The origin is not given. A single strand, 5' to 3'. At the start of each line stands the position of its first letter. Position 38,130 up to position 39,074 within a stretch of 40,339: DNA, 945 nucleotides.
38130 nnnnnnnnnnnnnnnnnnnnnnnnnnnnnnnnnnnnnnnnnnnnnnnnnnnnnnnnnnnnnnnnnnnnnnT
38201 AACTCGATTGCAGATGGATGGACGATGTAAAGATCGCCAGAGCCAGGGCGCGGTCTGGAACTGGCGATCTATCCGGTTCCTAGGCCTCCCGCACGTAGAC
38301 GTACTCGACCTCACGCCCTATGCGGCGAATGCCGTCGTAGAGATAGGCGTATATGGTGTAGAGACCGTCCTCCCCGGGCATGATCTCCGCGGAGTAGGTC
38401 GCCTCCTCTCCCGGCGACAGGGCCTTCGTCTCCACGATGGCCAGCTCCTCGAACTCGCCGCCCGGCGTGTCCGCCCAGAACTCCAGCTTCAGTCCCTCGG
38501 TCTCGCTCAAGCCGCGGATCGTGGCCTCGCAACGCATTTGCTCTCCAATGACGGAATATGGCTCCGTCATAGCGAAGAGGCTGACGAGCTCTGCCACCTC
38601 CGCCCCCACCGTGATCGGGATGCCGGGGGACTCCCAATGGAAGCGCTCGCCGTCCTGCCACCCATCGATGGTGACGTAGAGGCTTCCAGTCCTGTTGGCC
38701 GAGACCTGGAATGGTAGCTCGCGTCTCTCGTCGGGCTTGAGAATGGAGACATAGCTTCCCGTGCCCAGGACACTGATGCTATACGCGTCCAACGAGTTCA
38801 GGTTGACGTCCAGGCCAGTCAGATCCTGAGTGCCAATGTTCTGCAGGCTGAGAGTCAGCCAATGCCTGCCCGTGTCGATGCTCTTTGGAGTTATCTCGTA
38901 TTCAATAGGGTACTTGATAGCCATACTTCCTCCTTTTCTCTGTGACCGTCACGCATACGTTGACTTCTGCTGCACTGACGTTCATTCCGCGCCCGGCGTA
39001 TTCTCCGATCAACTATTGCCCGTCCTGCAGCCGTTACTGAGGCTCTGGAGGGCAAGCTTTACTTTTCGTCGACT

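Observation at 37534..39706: Tandem triplet of an unassigned ~215-aa, signal-peptide-less, two-beta-sandwich-like protein family (a fourth copy lies 6 kb away)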

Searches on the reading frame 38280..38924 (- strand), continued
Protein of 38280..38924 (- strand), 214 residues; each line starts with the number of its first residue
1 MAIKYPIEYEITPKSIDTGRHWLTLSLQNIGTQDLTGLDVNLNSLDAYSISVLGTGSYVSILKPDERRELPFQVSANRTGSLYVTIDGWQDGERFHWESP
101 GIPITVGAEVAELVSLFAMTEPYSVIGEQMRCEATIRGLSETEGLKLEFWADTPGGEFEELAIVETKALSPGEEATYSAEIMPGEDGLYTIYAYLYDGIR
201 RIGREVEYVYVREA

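Call 32: search_protein_families(library=pfam, proteins=[L019:2473-3192:+, L034:255-1442:+, L007:3744-4505:+, L006:12138-12692:+, L029:9518-9943:+, L017:2183-3010:+, L034:4755-5171:+, L044:10763-11080:-, L044:12526-13317:-, L033:459-1637:+], max_evalue=0.001)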
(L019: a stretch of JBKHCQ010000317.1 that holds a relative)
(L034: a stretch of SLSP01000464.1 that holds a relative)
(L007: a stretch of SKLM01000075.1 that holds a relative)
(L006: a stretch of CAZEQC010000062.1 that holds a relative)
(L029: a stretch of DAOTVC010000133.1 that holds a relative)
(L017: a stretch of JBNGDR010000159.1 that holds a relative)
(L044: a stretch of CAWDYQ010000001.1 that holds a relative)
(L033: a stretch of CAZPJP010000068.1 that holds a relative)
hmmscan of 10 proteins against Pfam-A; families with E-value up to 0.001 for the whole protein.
L019:2473-3192:+ (239 aa): 2 families
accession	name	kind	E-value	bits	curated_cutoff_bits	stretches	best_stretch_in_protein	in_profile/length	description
PF05239.21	PRC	-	3.3e-16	59.5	21.2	2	5-52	10-58/78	PRC-barrel domain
PF09939.14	DUF2171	-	7.6e-06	26.6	25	1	152-217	2-61/64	Uncharacterized protein conserved in bacteria (DUF2171)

L034:255-1442:+ (395 aa): 2 families
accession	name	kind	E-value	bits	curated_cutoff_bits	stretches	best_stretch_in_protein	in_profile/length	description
PF02163.28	Peptidase_M50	-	2.4e-23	83.1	27.2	1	56-208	2-218/221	Peptidase family M50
PF00571.33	CBS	-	3.4e-19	69.4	24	2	329-384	1-55/57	CBS domain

L007:3744-4505:+ (253 aa): 1 family
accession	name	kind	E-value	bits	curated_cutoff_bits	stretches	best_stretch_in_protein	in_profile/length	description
PF04402.19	SIMPL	-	4.7e-53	180.9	25.2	1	50-250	2-205/205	Protein of unknown function (DUF541)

L006:12138-12692:+ (184 aa): 1 family
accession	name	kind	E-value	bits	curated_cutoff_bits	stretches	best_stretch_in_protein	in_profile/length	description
PF03729.18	DUF308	-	8.2e-33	112.9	25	3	16-84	1-70/73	Short repeat of unknown function (DUF308)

L029:9518-9943:+ (141 aa): 1 family
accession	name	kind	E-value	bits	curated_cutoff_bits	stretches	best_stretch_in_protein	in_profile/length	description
PF17093.10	PBP_N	-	0.00078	20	30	1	81-134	45-98/138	Penicillin-binding protein N-terminus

L017:2183-3010:+ (275 aa): 0 families

L034:4755-5171:+ (138 aa): 1 family
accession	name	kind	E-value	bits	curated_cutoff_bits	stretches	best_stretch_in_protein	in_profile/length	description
PF00472.26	RF-1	-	1.7e-24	86.4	35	1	7-132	5-116/116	RF-1 domain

L044:10763-11080:- (105 aa): 0 families

L044:12526-13317:- (263 aa): 2 families
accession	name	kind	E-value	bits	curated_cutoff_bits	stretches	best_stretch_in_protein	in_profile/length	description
PF01978.25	TrmB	-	5.9e-15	55.3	25.6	1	14-78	3-67/68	Sugar-specific transcriptional regulator TrmB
PF11495.14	Regulator_TrmB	-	2.9e-05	23.9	22.2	1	126-262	5-133/233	Archaeal transcriptional regulator TrmB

L033:459-1637:+ (392 aa): 5 families
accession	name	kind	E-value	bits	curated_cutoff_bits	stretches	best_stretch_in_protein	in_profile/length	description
PF18849.6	baeRF_family7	-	3.4e-34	118.5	27.2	1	130-282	1-144/144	Bacterial archaeo-eukaryotic release factor family 7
PF18845.6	baeRF_family3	-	2.2e-30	106.7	31.5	1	129-319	1-166/168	Bacterial archaeo-eukaryotic release factor family 3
PF18848.6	baeRF_family6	-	8.3e-30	104.5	27.5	1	129-281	2-148/149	Bacterial archaeo-eukaryotic release factor family 6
PF18855.6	baeRF_family11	-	4.5e-13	50.2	27.2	1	202-283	56-136/139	Bacterial archaeo-eukaryotic release factor family 11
PF18851.6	baeRF_family8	-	8.9e-13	48.8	27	1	198-286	52-139/141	Bacterial archaeo-eukaryotic release factor family 8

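Call 36: search_protein_families(library=pfam, proteins=[P0235], max_evalue=0.01)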
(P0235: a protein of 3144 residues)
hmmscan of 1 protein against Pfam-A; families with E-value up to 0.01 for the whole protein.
P0235 (3144 aa): 17 families
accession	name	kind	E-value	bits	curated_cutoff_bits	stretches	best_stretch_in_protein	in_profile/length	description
PF00082.27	Peptidase_S8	-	4.9e-44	151.2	21.8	1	2020-2473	1-288/288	Subtilase family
PF17802.7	SpaA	-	5.7e-37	126.2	23.1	0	585-646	8-62/91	Prealbumin-like fold domain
PF24421.1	Ig_J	-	8.5e-24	84.1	29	0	408-445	67-104/104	Tip attachment protein J, Ig-like domain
PF01483.27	P_proprotein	-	9.5e-24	83.8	21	1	2527-2620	1-86/86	Proprotein convertase P-domain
PF19077.6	Big_13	-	8.7e-23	81.2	27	0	1045-1094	52-100/102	Bacterial Ig-like domain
PF13448.11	DUF4114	-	6.9e-21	75.4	27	1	208-299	1-84/85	Domain of unknown function (DUF4114)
PF07495.19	Y_Y_Y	-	1.7e-20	73.1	26.6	0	920-986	9-62/65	Y_Y_Y domain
PF01042.26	Ribonuc_L-PSP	-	2.3e-14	53.9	27.3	0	1130-1172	44-86/121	Endoribonuclease L-PSP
PF14534.12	DUF4440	-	1.7e-12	48.2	25.2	0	653-715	41-105/107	Domain of unknown function (DUF4440)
PF07286.17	D-Glu_cyclase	-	1.7e-12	47.9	25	0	967-1031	37-98/143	D-glutamate cyclase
PF03160.20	Calx-beta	-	4e-09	37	27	1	2626-2732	7-118/119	Calx-beta domain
PF13287.12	Fn3_assoc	-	5.2e-09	36.5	23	0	1720-1753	26-59/59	Fn3 associated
PF07478.18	Dala_Dala_lig_C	-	5e-08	33.1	24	0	343-389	123-169/204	D-ala D-ala ligase C-terminus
PF03366.22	YEATS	-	6e-07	29.8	22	0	1687-1723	22-58/80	YEATS family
PF17957.7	Big_7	-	9.7e-07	29.8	24.1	0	897-967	15-70/70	Bacterial Ig domain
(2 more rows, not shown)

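Call 44: find_encoding_contigs(protein=window:38280-38924:-, flank=3000, max_places=4)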
Protein window:38280-38924:- (214 aa): 6 contigs read that carry it; 4 places shown.
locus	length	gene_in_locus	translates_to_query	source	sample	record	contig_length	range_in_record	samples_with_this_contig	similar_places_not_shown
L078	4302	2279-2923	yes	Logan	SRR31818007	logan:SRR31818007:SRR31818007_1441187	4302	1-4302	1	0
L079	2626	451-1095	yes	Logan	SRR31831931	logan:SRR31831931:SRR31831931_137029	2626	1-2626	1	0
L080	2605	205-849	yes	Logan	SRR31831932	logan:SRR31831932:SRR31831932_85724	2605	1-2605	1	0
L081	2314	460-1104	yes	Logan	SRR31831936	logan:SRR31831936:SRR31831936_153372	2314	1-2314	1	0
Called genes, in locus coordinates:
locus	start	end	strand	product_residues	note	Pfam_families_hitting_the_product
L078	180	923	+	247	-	PF04402:SIMPL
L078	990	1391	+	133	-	PF10025:DUF2267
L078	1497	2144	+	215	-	-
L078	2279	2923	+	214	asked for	-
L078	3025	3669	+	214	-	-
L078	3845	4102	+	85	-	-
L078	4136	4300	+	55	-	?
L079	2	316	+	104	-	?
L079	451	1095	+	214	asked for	-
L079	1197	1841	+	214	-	-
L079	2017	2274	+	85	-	-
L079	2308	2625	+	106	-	?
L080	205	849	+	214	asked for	-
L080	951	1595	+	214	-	-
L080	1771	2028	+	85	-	-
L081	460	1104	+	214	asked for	-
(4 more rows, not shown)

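Call 49: list_cluster_members(proteins=[P0043, P0056, P0062, P0060, P0013, P0064, P0081, P0119])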
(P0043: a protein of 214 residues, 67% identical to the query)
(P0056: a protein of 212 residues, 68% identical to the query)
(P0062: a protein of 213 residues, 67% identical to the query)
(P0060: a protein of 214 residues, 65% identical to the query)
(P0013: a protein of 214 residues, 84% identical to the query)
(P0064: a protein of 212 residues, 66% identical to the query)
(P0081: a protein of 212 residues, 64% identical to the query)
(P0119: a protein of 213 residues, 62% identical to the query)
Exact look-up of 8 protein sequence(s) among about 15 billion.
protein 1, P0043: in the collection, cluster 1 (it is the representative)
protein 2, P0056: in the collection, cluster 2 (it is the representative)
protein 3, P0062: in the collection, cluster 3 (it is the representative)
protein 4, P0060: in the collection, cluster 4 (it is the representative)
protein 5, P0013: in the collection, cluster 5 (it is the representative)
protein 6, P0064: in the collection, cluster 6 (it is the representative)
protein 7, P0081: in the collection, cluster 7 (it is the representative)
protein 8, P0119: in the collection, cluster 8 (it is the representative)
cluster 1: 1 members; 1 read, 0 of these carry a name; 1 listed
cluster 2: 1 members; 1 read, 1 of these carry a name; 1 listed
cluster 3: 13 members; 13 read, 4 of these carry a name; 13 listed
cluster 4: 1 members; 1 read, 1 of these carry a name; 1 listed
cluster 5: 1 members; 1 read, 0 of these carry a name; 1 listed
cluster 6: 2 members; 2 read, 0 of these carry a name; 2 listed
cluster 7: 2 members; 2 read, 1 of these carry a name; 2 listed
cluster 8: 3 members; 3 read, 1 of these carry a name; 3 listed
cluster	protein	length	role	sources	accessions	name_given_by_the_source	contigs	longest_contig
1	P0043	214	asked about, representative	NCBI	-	-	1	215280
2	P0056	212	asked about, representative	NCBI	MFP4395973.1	MAG: hypothetical protein ACLFTI_11985 [Anaerolineales bacterium]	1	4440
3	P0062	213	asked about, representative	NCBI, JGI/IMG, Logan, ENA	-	hypothetical protein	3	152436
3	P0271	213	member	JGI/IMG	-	hypothetical protein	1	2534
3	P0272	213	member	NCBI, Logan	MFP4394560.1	MAG: hypothetical protein ACLFTI_04775 [Anaerolineales bacterium]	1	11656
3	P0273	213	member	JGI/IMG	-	hypothetical protein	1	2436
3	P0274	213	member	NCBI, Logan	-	-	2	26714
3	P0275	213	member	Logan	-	-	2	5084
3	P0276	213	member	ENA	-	-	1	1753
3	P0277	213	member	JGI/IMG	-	-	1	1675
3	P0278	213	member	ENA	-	-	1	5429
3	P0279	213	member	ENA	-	-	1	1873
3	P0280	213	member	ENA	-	-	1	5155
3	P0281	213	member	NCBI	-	-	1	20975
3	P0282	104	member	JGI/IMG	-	-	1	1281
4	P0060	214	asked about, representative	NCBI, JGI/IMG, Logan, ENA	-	hypothetical protein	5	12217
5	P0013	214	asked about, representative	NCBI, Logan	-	-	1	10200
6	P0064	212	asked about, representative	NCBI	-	-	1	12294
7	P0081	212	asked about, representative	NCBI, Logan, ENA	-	-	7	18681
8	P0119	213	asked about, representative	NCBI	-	-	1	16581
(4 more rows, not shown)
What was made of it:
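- All homologs come from uncultured MAGs, and every source name is 'hypothetical protein' (call 49).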

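Call 51: search_protein_families(library=padloc, proteins=[window:38280-38924:-], max_evalue=1)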
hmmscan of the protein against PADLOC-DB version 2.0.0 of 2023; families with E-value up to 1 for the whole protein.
window:38280-38924:- (214 aa): 0 families

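Call 52: search_protein_families(library=phrogs, proteins=[window:38280-38924:-], max_evalue=1)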
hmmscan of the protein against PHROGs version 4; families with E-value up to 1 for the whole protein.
window:38280-38924:- (214 aa): 0 families

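Call 53: search_protein_families(library=pfam, alignment_id=A2, max_evalue=0.1)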
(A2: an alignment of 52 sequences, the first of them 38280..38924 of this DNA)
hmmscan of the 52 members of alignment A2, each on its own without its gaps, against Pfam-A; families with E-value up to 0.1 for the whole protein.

A. member 1, window:38280-38924:- (214 aa): 2 families
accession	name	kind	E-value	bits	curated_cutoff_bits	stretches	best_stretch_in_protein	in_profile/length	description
PF07705.17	CARDB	-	0.0069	17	22.7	0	23-85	23-80/101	CARDB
PF12690.13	BsuPI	-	0.073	13.5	22.9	0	163-195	62-96/101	Intracellular proteinase inhibitor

B. families by the number of members that match (of 52 scanned): 11 families
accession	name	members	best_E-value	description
PF07705.17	CARDB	41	7.6e-07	CARDB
PF24318.1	DUF7490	20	5.4e-06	Domain of unknown function (DUF7490)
PF12690.13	BsuPI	14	0.0048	Intracellular proteinase inhibitor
PF10633.15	NPCBM_assoc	7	9.2e-07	NPCBM-associated, NEW3 domain of alpha-galactosidase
PF25099.1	GOLD_PATL1_C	7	0.021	Patellin-1-like, C-terminal GOLD domain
PF05753.20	TRAP_beta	3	0.012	Translocon-associated protein beta (TRAPB)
PF00927.28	Transglut_C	2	0.01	Transglutaminase family, C-terminal ig like domain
PF18911.6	PKD_4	2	0.031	PKD domain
PF01357.27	Expansin_C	1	0.017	Expansin C-terminal domain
PF14310.12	Fn3-like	1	0.024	Fibronectin type III-like domain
PF00630.25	Filamin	1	0.063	Filamin/ABP280 repeat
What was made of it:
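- On CARDB (PF07705): Across the family, 41/52 members hit at E<0.1, best 7.6e-7 (call 53).
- On DUF7490 (PF24318): 20/52 family members hit weakly, best 5.4e-6 (call 53).
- Closest known: CARDB domain. Same: Domain 2 matches DUF7490 in 20/52 members and NEW3 in 7/52 (call 53).
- Closest known: Bacillus subtilis intracellular proteinase inhibitor BsuPI. Same: Weak hits cover the last strands of domain 2 in 14/52 members (call 53).
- Weak Pfam votes: CARDB 41/52, DUF7490 20/52 (call 53). Domain 1 is CARDB-like (41/52 members, call 53). NEW3/NPCBM_assoc hits occur in 7/52 members (call 53).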

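Call 71: fold_search(model_id=the predicted structure, library=viral)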
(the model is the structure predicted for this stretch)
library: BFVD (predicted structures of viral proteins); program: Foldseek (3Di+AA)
matches with E <= 10: 1434; with E <= 0.001: 154
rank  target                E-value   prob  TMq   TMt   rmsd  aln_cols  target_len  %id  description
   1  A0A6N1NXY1            1.3e-08  1.00  0.36  0.09  18.3       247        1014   10  DUF11 domain-containing protein [Tupanvirus soda lake]
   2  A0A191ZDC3            3.1e-07  1.00  0.30  0.27  16.4       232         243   13  Putative coagulation factor 5/8 domain-containing protein [Erwinia phage vB_EamP_Gutmeister]
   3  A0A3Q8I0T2            5.4e-07  1.00  0.32  0.26  17.2       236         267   12  (no name in the UniProt tables at hand)
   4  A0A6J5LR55            7.7e-07  1.00  0.30  0.16  20.2       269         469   10  Concanavalin A-like lectin/glucanases superfamily [uncultured Caudovirales phage]
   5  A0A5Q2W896            1.4e-06  1.00  0.30  0.11  15.5       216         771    9  (no name in the UniProt tables at hand)
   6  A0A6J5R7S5            2.1e-06  1.00  0.30  0.11  18.7       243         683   13  Peptidase S8/S53 domain containing protein [uncultured Caudovirales phage]
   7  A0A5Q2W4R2            2.9e-06  1.00  0.23  0.20  15.9       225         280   14  (no name in the UniProt tables at hand)
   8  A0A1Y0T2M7            6.1e-06  1.00  0.30  0.08  17.5       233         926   14  Glycoside hydrolase family 5 domain-containing protein [Pseudomonas phage Skulduggery]
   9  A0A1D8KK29            6.7e-06  1.00  0.29  0.13  15.8       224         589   16  Virion structural protein [Synechococcus phage S-CAM3]
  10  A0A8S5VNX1            8.2e-06  1.00  0.34  0.18  14.2       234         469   11  (no name in the UniProt tables at hand)
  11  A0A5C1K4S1            8.2e-06  1.00  0.33  0.12  15.9       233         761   12  (no name in the UniProt tables at hand)
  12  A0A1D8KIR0            8.6e-06  1.00  0.29  0.10  12.7       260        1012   13  Baseplate hub + tail lysozyme [Synechococcus phage S-CAM3]
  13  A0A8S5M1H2            1.0e-05  1.00  0.34  0.09  14.0       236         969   12  Uncharacterized protein [Siphoviridae sp. ctLAw30]
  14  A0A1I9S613            1.0e-05  1.00  0.28  0.16  14.1       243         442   12  (no name in the UniProt tables at hand)
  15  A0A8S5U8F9            1.1e-05  1.00  0.26  0.15  16.1       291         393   11  Clumping factor [Siphoviridae sp. ct9j27]
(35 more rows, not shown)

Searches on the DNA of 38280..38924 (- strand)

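Call 65: search_rna_families(sources=[L003, L005, L010], threshold=gathering)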
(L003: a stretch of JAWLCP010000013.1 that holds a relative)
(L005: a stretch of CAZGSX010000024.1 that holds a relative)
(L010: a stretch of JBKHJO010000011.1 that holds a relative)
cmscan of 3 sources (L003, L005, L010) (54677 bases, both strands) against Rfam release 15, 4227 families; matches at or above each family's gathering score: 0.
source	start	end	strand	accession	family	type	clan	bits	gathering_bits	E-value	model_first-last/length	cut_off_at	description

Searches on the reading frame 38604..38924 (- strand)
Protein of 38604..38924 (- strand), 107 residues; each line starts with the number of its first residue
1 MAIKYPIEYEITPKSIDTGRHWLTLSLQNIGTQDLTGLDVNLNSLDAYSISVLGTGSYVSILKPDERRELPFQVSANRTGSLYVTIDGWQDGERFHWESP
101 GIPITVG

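Call 45: predict_structure(alignment_id=A4)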
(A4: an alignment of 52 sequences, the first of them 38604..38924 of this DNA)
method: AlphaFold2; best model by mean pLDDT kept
length: 107 residues; sequences in the alignment: 52
mean_pLDDT: 96.6   pTM: 0.86
mean pLDDT of the five models: 96.6, 96.1, 94.6, 94.5, 92.4
residues with pLDDT >= 90: 103; 70-90: 4; 50-70: 0; < 50: 0
segments of 3 or more residues with pLDDT < 50: none
pLDDT, mean of each block of 10 residues (from residue 1): 94 98 98 97 96 94 98 98 98 96 97
secondary structure, 60 per line:
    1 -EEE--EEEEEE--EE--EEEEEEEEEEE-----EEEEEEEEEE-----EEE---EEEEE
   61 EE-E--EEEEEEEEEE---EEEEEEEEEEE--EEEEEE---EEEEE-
elements in order: E2-4 E7-12 E19-29 E35-44 E50-52 E56-62 E67-76 E80-90 E93-98 E102-106
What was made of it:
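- On CARDB (PF07705): The AF2 domain-1 model has pLDDT 96.6 and is all beta (call 45).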

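Call 47: fold_search(model_id=the predicted structure, library=pdb)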
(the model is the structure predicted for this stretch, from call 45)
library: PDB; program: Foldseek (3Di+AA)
matches with E <= 10: 1889; with E <= 0.001: 71
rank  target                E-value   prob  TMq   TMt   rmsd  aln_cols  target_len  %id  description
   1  8b5l_v                3.2e-05  1.00  0.63  0.46   4.0       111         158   12  Cryo-EM structure of ribosome-Sec61-TRAP (TRanslocon Associated Protein) translocon complex (released 2023-03-01)
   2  8b6l_F                4.6e-05  1.00  0.63  0.47   4.0       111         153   11  Subtomogram average of the human Sec61-TRAP-OSTA-translocon (released 2022-12-07)
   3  5a42                  6.3e-05  1.00  0.63  0.06   3.9       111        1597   21  Cryo-EM single particle 3D reconstruction of the native conformation of E. coli alpha-2-macroglobulin (ECAM) (released 2015-07-29)
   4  8btk_TB               6.3e-05  1.00  0.61  0.44   4.2       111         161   14  Structure of the TRAP complex with the Sec translocon and a translating ribosome (released 2023-05-24)
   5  6rqj_A                6.6e-05  1.00  0.56  0.09   5.7       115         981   13  Structure of human complement C5 complexed with tick inhibitors OmCI, RaCI1 and CirpT1 (released 2020-01-08)
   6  8rjc_5                6.6e-05  1.00  0.54  0.37   5.1       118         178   12  Structure of the rabbit 80S ribosome stalled on a 2-TMD rhodopsin intermediate in complex with Sec61-TRAP, open confor (released 2024-01-24)
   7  4ziu                  7.0e-05  1.00  0.69  0.14   3.3       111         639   23  Crystal structure of native alpha-2-macroglobulin from Escherichia coli spanning the residues from domain MG7 to the C-t (released 2015-06-10)
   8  9fyn                  7.8e-05  1.00  0.65  0.12   4.5       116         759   12  Lacto-N-biosidase from Trueperella pyogenes (released 2024-10-09)
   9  6vbu_1                8.2e-05  1.00  0.51  0.15   5.4       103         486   18  Structure of the bovine BBSome complex (released 2020-01-29)
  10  9n9j_6                8.6e-05  1.00  0.64  0.46   3.9       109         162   10  Structure of a GRP94 folding intermediate engaged with a CCDC134- and FKBP11-bound secretory translocon (released 2025-11-19)
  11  5jpm_B                1.0e-04  1.00  0.64  0.12   4.9       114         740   14  Structure of the complex of human complement C4 with MASP-2 rebuilt using iMDFF (released 2016-08-10)
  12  2qki_E                1.1e-04  1.00  0.68  0.42   4.2       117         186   14  Human C3c in complex with the inhibitor compstatin (released 2007-08-14)
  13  2a74_B                1.2e-04  1.00  0.65  0.42   4.4       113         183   13  Human Complement Component C3c (released 2005-09-27)
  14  9n9j_5                1.5e-04  1.00  0.54  0.45   5.1       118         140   13  Structure of a GRP94 folding intermediate engaged with a CCDC134- and FKBP11-bound secretory translocon (released 2025-11-19)
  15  8rjc_6                1.7e-04  1.00  0.62  0.45   4.1       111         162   12  Structure of the rabbit 80S ribosome stalled on a 2-TMD rhodopsin intermediate in complex with Sec61-TRAP, open confor (released 2024-01-24)
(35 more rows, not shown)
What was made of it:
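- On CARDB (PF07705): Foldseek finds E-set/Ig-like matches at TM 0.6-0.7 (call 47).
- Cytosolic Ig-like domains such as adaptin appendages and ApaG match domain 1 equally well (call 47). MG domains of bacterial alpha-2-macroglobulin are among the best matches to domain 1 (call 47).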
